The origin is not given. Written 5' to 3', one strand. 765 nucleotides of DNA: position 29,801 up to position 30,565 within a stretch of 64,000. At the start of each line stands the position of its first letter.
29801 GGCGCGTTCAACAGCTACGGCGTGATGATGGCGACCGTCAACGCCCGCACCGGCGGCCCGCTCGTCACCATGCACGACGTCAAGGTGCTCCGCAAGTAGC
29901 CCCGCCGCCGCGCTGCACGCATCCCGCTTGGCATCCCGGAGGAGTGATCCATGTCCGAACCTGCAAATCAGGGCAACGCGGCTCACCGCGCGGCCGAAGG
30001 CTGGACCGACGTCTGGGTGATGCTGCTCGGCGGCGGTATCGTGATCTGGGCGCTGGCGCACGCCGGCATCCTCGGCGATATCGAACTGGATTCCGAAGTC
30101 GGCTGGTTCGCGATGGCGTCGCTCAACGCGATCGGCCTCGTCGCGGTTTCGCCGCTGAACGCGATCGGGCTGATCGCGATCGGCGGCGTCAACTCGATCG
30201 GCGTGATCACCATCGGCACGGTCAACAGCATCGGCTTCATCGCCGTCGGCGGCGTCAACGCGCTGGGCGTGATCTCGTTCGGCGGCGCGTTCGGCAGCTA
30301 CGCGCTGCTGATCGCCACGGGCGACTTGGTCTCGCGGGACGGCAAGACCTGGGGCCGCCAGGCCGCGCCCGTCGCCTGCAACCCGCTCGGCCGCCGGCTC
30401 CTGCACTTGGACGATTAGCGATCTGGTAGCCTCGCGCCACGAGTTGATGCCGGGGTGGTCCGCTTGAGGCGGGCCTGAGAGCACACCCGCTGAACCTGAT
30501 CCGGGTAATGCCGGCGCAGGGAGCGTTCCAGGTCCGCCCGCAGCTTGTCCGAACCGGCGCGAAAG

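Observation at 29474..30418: Tandem pair of small proteins made almost entirely of 11-residue hydrophobic repeats ([VIL]N[AS]IG[VL][IV]A[IV]GG)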

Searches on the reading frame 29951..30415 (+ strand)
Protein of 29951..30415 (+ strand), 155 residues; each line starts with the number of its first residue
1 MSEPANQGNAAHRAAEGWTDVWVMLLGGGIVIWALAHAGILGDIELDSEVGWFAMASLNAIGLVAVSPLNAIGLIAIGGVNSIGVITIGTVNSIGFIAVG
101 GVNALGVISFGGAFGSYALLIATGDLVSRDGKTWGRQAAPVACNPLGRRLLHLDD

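Call 3: search_protein_families(library=pfam, proteins=[window:29951-30415:+], max_evalue=10)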
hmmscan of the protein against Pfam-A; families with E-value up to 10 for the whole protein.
window:29951-30415:+ (155 aa): 0 families

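Call 4: search_protein_families(library=ncbifam, proteins=[window:29951-30415:+], max_evalue=10)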
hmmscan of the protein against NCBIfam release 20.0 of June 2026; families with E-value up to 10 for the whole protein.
window:29951-30415:+ (155 aa): 0 families

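Call 8: find_homologous_proteins(query=window:29951-30415:+)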
Query window:29951-30415:+ (155 aa): 27 proteins with E <= 0.001 among 317 candidates.
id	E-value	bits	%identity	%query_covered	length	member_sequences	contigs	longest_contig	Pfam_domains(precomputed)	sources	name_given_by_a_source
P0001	1.6e-83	297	90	100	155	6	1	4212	-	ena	-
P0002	1.5e-78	280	86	99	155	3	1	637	-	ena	-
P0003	1.1e-18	86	47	79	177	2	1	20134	-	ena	-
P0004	1.8e-18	85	51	66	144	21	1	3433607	-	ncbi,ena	-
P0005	1.8e-18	85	58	59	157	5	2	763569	-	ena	-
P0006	8.7e-18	83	59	59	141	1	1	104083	-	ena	-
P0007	1.8e-17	82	43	85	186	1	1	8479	-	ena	-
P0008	2.3e-16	78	46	72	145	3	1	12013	-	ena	-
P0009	1.2e-15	76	50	65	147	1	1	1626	-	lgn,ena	-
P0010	2.8e-15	75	48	72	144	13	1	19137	-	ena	-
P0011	1.5e-14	72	47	72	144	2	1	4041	-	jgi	-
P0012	2.7e-14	72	38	72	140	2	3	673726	-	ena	-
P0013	3.8e-14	71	45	75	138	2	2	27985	-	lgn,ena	-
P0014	4.9e-14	71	51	39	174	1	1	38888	-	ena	-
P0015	1.3e-13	69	49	70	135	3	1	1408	-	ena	-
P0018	2.3e-12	65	44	68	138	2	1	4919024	-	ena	-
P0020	7.4e-12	64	48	60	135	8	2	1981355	-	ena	-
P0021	3.3e-11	62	41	74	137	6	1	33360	-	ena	-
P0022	4.0e-11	61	42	63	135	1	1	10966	-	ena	-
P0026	6.7e-6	44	55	28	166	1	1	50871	-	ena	-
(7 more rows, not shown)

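Call 15: find_encoding_contigs(protein=P0004, flank=6000, max_places=4)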
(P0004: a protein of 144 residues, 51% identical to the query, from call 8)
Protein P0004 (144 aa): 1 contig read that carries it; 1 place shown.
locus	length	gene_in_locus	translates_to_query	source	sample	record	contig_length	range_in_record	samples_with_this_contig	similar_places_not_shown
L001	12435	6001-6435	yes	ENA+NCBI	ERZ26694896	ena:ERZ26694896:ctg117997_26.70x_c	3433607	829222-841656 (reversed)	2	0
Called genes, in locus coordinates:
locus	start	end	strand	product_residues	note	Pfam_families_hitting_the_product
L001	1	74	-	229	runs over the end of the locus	-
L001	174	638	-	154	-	PF07355:GRDB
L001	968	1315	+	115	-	-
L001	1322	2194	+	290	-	PF11361:DUF3159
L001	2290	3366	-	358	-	PF02615:Ldh_2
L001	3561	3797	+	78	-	-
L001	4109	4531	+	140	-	PF12172:zf-ChsH2, PF01796:OB_ChsH2_C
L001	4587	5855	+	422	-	PF22691:Thiolase_C_1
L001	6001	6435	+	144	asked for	-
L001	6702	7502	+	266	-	PF08543:Phos_pyr_kin, PF00294:PfkB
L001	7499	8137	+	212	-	PF02581:TMP-TENI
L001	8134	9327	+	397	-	PF07992:Pyr_redox_2 (faint), PF00070:Pyr_redox (weak), PF00890:FAD_binding_2 (weak), PF01266:DAO, PF01494:FAD_binding_3 (faint), PF03486:HI0933_like (faint), PF13450:NAD_binding_8 (weak), PF13738:Pyr_redox_3 (faint)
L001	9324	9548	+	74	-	PF02597:ThiS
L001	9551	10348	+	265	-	PF05690:ThiG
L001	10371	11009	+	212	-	PF03070:TENA_THI-4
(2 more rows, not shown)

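Call 16: find_encoding_contigs(protein=P0018, flank=6000, max_places=3)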
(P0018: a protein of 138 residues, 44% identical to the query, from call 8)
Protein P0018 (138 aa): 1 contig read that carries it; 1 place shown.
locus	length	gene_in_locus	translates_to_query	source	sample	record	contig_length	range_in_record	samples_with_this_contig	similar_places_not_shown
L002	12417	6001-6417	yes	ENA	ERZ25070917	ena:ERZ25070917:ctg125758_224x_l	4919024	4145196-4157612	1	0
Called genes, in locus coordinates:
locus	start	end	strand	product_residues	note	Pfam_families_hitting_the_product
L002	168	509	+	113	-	-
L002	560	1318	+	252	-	-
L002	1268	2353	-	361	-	PF02615:Ldh_2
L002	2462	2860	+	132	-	-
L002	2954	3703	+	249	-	PF01909:NTP_transf_2, PF18765:Polbeta, PF05168:HEPN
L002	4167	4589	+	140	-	PF12172:zf-ChsH2, PF01796:OB_ChsH2_C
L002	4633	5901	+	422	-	PF22691:Thiolase_C_1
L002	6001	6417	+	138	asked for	-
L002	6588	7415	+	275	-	PF01256:Carb_kinase (weak), PF08543:Phos_pyr_kin, PF00294:PfkB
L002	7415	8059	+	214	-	PF02581:TMP-TENI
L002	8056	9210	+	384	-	PF00070:Pyr_redox (weak), PF00890:FAD_binding_2, PF01266:DAO, PF01946:Thi4 (weak), PF03486:HI0933_like (faint), PF07992:Pyr_redox_2 (weak), PF12831:FAD_oxidored (faint), PF13450:NAD_binding_8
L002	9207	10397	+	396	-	PF00070:Pyr_redox (weak), PF00890:FAD_binding_2, PF01266:DAO, PF01494:FAD_binding_3 (faint), PF07992:Pyr_redox_2 (faint), PF13450:NAD_binding_8 (weak)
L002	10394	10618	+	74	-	PF02597:ThiS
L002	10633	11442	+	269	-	PF05690:ThiG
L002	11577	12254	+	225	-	PF03070:TENA_THI-4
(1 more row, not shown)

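Call 17: find_encoding_contigs(protein=P0012, flank=6000, max_places=3)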
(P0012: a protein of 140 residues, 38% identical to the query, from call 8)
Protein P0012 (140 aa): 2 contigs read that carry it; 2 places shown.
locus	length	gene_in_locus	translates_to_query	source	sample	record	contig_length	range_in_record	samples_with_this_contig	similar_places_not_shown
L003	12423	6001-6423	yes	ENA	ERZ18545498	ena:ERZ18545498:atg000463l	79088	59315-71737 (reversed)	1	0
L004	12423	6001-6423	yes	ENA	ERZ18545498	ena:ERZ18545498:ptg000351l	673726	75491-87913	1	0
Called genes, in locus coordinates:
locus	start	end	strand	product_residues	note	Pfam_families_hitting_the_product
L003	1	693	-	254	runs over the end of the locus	-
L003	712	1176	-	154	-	PF07355:GRDB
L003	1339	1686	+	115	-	-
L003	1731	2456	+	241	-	PF11361:DUF3159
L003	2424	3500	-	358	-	PF02615:Ldh_2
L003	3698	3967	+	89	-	-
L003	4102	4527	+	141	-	PF12172:zf-ChsH2, PF01796:OB_ChsH2_C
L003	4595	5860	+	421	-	PF22691:Thiolase_C_1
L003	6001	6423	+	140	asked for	-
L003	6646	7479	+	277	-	PF01256:Carb_kinase (weak), PF08543:Phos_pyr_kin, PF00294:PfkB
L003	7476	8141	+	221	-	PF02581:TMP-TENI, PF03060:NMO (weak)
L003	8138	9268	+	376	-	PF00070:Pyr_redox (faint), PF00890:FAD_binding_2 (weak), PF01266:DAO, PF03486:HI0933_like (faint), PF07992:Pyr_redox_2 (faint), PF13450:NAD_binding_8 (weak), PF13738:Pyr_redox_3 (faint), PF01593:Amino_oxidase (faint)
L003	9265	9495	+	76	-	PF02597:ThiS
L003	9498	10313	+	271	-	PF05690:ThiG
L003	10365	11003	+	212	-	PF03070:TENA_THI-4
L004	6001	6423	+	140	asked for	-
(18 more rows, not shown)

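Call 18: find_encoding_contigs(protein=P0020, flank=6000, max_places=3)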
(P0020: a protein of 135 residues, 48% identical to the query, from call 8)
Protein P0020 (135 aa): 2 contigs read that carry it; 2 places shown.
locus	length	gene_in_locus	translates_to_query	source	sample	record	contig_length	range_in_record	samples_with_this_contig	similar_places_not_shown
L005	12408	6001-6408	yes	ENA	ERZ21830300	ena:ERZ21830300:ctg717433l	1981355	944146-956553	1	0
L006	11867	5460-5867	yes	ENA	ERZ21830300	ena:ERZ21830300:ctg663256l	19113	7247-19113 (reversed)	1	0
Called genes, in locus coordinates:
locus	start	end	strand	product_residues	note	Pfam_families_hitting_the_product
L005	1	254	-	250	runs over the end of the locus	-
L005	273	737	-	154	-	PF07355:GRDB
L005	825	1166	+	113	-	-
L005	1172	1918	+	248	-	PF04279:IspA (weak), PF11361:DUF3159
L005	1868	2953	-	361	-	PF02615:Ldh_2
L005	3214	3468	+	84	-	-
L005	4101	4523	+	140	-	PF12172:zf-ChsH2, PF01796:OB_ChsH2_C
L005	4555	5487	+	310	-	-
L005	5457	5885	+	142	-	PF22691:Thiolase_C_1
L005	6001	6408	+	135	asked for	-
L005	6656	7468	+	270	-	PF01256:Carb_kinase (weak), PF08543:Phos_pyr_kin, PF00294:PfkB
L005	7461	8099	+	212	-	PF02581:TMP-TENI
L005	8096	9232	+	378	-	PF00070:Pyr_redox (weak), PF00890:FAD_binding_2, PF01266:DAO, PF01494:FAD_binding_3 (weak), PF03486:HI0933_like (faint), PF07992:Pyr_redox_2 (faint), PF13450:NAD_binding_8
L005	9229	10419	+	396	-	PF00890:FAD_binding_2, PF01266:DAO, PF13450:NAD_binding_8 (weak)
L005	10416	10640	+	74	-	PF02597:ThiS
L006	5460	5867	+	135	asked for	-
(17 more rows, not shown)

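Call 20: predict_structure(alignment_id=A1)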
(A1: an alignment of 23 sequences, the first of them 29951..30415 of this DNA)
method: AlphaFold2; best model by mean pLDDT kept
length: 155 residues; sequences in the alignment: 23
mean_pLDDT: 57.4   pTM: 0.41
mean pLDDT of the five models: 57.4, 55.6, 52.6, 43.4, 42.6
residues with pLDDT >= 90: 0; 70-90: 44; 50-70: 54; < 50: 57
segments of 3 or more residues with pLDDT < 50: 1-6, 42-50, 114-116, 118-155
pLDDT, mean of each block of 10 residues (from residue 1): 49 60 69 65 44 59 76 78 79 74 66 48 34 34 37 35
secondary structure, 60 per line:
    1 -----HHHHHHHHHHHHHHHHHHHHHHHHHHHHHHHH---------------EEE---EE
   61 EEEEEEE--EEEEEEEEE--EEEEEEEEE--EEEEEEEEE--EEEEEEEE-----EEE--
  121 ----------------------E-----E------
elements in order: H6-37 E53-55 E59-67 E70-78 E81-89 E92-100 E103-110 E116-118

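Call 21: find_related_loci(query=A1, collection=genome_contigs, flank=6000)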
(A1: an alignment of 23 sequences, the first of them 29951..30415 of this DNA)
Query A1 (155 aa) in genome_contigs; peptide patterns used: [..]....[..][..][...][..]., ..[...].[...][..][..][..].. (x = any residue, [..] = any of these).
299 stretches matched a pattern; 153 encode a relative of the query (tblastn E <= 1e-3); the best 80 are kept; 80 distinct loci.
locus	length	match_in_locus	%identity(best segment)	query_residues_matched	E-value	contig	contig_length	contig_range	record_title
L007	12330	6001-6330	50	13-123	6e-27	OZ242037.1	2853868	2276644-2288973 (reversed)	MAG: Dehalococcoidia bacterium isolate 2a7bb1ba-5d4f-497c-a9a7-d309ef017ae2 genome assembly, chromosome: 1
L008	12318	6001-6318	51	11-112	1e-22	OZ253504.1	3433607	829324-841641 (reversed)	MAG: Dehalococcoidia bacterium isolate 231ea081-d24a-4d48-806f-feb732625d76 genome assembly, chromosome: 1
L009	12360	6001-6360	47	1-116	2e-22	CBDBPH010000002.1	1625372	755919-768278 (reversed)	MAG: Dehalococcoidia bacterium isolate 745030fc-1ee1-449d-a068-ea6b321db757 genome assembly, contig: contig_2, whole gen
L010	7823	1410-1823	41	3-149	3e-22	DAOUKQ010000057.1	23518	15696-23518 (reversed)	MAG TPA_asm: Dehalococcoidia bacterium isolate S7_353 k113_3132221, whole genome shotgun sequence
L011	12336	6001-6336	47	8-117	5e-22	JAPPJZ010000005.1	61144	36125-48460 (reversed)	MAG: Chloroflexota bacterium isolate RHO2_bin_60 NODE_827_length_61144_cov_12.631767, whole genome shotgun sequence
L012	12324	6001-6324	48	5-112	8e-22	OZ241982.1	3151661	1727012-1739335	MAG: Dehalococcoidia bacterium isolate a2993f7c-5a6d-48af-91e8-092aec37f8f7 genome assembly, chromosome: 1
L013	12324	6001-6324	48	5-112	2e-21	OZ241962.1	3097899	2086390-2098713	MAG: Dehalococcoidia bacterium isolate 3270897d-fe61-4464-a15a-05fd473d2b13 genome assembly, chromosome: 1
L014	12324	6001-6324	47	5-112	1e-21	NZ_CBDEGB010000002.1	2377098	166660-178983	MAG: Candidatus Poriferisodalis sp. isolate f5b3f634-3930-48ef-b7e0-85baa50b5fea contig_2, whole genome shotgun sequence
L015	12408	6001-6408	39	2-148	2e-21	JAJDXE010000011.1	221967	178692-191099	MAG: Dehalococcoidia bacterium isolate jk18x25bins.9 k141_566912, whole genome shotgun sequence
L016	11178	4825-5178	45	1-116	2e-21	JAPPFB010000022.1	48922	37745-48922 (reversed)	MAG: Chloroflexota bacterium isolate RHO1_bin_20 NODE_1528_length_48922_cov_31.581108, whole genome shotgun sequence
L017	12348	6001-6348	45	2-112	3e-21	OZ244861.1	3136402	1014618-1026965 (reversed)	MAG: Dehalococcoidia bacterium isolate c89b5861-ddb0-43db-8093-953e815e1e37 genome assembly, chromosome: 1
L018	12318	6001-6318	50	11-113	3e-21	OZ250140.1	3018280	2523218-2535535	MAG: Dehalococcoidia bacterium isolate 92aeaa82-693a-41dc-a6aa-2cafd19afa0f genome assembly, chromosome: 1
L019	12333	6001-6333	47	1-113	5e-21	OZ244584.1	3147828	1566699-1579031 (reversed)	MAG: Dehalococcoidia bacterium isolate 6f5e74ac-264d-476d-87d8-581b930f35c8 genome assembly, chromosome: 1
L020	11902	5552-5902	45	2-116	5e-21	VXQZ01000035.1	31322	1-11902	MAG: Chloroflexi bacterium isolate SB0664_bin_20 NODE_990_length_31322_cov_46.659545, whole genome shotgun sequence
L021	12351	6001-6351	44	2-116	8e-21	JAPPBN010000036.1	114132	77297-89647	MAG: Chloroflexota bacterium isolate IRC3_bin_11 NODE_108_length_114132_cov_26.6431, whole genome shotgun sequence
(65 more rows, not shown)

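Call 24: fold_search(model_id=the predicted structure, library=pdb)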
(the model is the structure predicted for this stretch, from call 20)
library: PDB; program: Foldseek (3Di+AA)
matches with E <= 10: 53; with E <= 0.001: 0
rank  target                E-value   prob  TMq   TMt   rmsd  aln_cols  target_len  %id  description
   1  3d98                  1.3e+00  0.04  0.13  0.07   9.6        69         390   22  Crystal structure of GlmU from Mycobacterium tuberculosis, ligand-free form (released 2009-03-10)
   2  4k6r                  1.6e+00  0.02  0.10  0.05  10.0        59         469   22  Crystal structure of GlmU in complex with ATP (released 2014-04-16)
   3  7aqq_y                2.4e+00  0.06  0.18  0.11  20.5       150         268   13  Cryo-EM structure of Arabidopsis thaliana Complex-I (membrane core) (released 2021-12-08)
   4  6ge9                  2.4e+00  0.01  0.10  0.06  10.1        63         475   19  Structure of Mycobacterium tuberculosis GlmU bound to Glc-1P and Ac-CoA (released 2018-05-02)
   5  1qre                  2.6e+00  0.01  0.09  0.08   9.5        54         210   17  A CLOSER LOOK AT THE ACTIVE SITE OF GAMMA-CARBONIC ANHYDRASES: HIGH RESOLUTION CRYSTALLOGRAPHIC STUDIES OF THE CARBONIC  (released 1999-06-25)
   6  7l70_A                2.9e+00  0.03  0.12  0.07   9.6        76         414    8  The eukaryotic translation initiation factor 2B from Homo sapiens in its apo form (released 2021-03-24)
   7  4eaa                  2.9e+00  0.02  0.14  0.11   9.5        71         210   10  X-ray crystal structure of the H141N mutant of perosamine N-acetyltransferase from Caulobacter crescentus in complex wit (released 2012-04-04)
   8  1m8n_B                3.2e+00  0.02  0.12  0.14   8.9        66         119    8  Choristoneura Fumiferana (Spruce Budworm) Antifreeze Protein Isoform 501 (released 2002-09-18)
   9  3st8                  3.2e+00  0.01  0.11  0.06  10.0        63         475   21  Crystal structure of GlmU from Mycobacterium tuberculosis in complex with COENZYME A, GLUCOSAMINE 1-PHOSPHATE and URIDIN (released 2012-08-08)
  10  1g97                  3.4e+00  0.03  0.14  0.07   9.4        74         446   19  S.PNEUMONIAE GLMU COMPLEXED WITH UDP-N-ACETYLGLUCOSAMINE AND MG2+ (released 2001-05-22)
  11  2v0j                  4.0e+00  0.01  0.13  0.07  12.2        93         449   14  Characterization of Substrate Binding and Catalysis of the Potential Antibacterial Target N-acetylglucosamine-1-phosphat (released 2008-01-15)
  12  3d8v                  4.0e+00  0.01  0.10  0.05   9.8        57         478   23  Crystal structure of GlmU from Mycobacterium tuberculosis in complex with uridine-diphosphate-N-acetylglucosamine (released 2009-03-10)
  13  1qrf                  4.0e+00  0.01  0.09  0.08   9.5        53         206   13  A CLOSER LOOK AT THE ACTIVE SITE OF GAMMA-CARBONIC ANHYDRASES: HIGH RESOLUTION CRYSTALLOGRAPHIC STUDIES OF THE CARBONIC  (released 1999-06-25)
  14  2oi6_B                4.3e+00  0.03  0.12  0.06   9.2        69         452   13  E. coli GlmU- Complex with UDP-GlcNAc, CoA and GlcN-1-PO4 (released 2007-06-19)
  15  8b6f_AM               4.3e+00  0.01  0.10  0.08   9.8        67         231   15  Cryo-EM structure of NADH:ubiquinone oxidoreductase (complex-I) from respiratory supercomplex of Tetrahymena thermoph (released 2023-03-29)
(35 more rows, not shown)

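Call 30: find_encoding_contigs(protein=P0021, flank=7000, max_places=2)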
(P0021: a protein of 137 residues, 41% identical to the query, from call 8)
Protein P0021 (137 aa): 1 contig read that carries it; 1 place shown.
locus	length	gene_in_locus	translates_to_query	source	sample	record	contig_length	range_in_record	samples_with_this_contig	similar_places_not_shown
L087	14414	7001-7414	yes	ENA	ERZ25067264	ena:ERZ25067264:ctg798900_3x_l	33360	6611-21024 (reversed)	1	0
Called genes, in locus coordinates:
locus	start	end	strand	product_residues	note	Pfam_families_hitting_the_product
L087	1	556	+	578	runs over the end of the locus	-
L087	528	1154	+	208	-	PF12917:YfbR-like, PF13023:HD_3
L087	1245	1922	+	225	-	-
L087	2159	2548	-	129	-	-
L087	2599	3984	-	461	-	PF01425:Amidase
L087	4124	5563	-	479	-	-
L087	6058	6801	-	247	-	PF03358:FMN_red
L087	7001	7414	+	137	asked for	-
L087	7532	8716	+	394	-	PF02515:CoA_transf_3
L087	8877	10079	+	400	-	PF00441:Acyl-CoA_dh_1 (weak), PF08028:Acyl-CoA_dh_2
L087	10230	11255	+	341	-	-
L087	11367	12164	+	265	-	PF00378:ECH_1, PF16113:ECH_2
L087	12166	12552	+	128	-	-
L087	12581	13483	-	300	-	PF00296:Bac_luciferase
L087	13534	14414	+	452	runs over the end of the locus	PF13347:MFS_2 (faint), PF07690:MFS_1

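Call 31: find_encoding_contigs(protein=P0026, flank=7000, max_places=2)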
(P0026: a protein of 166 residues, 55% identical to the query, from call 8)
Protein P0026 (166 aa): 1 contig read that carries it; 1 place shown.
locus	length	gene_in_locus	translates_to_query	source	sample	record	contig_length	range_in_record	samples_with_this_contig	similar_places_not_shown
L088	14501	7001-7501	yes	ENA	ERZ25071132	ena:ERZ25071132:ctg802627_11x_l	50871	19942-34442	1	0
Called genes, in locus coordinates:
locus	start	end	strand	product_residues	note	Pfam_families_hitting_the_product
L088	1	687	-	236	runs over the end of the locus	PF14240:YHYH (faint)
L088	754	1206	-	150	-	-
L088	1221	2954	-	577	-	PF01645:Glu_synthase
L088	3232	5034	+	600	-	PF02129:Peptidase_S15, PF08530:PepX_C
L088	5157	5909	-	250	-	PF00106:adh_short, PF01370:Epimerase (weak), PF08659:KR, PF13561:adh_short_C2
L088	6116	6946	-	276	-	PF00106:adh_short, PF08659:KR, PF01370:Epimerase (faint), PF13561:adh_short_C2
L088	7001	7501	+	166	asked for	-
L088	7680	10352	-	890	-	-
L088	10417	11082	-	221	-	PF00596:Aldolase_II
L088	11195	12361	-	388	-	PF13784:Fic_N, PF02661:Fic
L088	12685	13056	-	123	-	PF00903:Glyoxalase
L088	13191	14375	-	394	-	PF02771:Acyl-CoA_dh_N, PF02770:Acyl-CoA_dh_M, PF00441:Acyl-CoA_dh_1, PF08028:Acyl-CoA_dh_2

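Call 32: find_encoding_contigs(protein=P0022, flank=7000, max_places=2)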
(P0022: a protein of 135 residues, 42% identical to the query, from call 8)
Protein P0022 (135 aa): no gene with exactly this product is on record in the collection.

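Call 38: search_protein_families(library=pfam, proteins=[P0004], max_evalue=1)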
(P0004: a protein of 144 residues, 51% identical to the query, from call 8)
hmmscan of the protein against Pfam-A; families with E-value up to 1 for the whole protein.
P0004 (144 aa): 0 families

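Call 39: search_protein_families(library=ncbifam, proteins=[P0004], max_evalue=1)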
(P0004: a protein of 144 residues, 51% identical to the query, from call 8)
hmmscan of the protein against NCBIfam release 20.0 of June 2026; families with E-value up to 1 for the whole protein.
P0004 (144 aa): 0 families
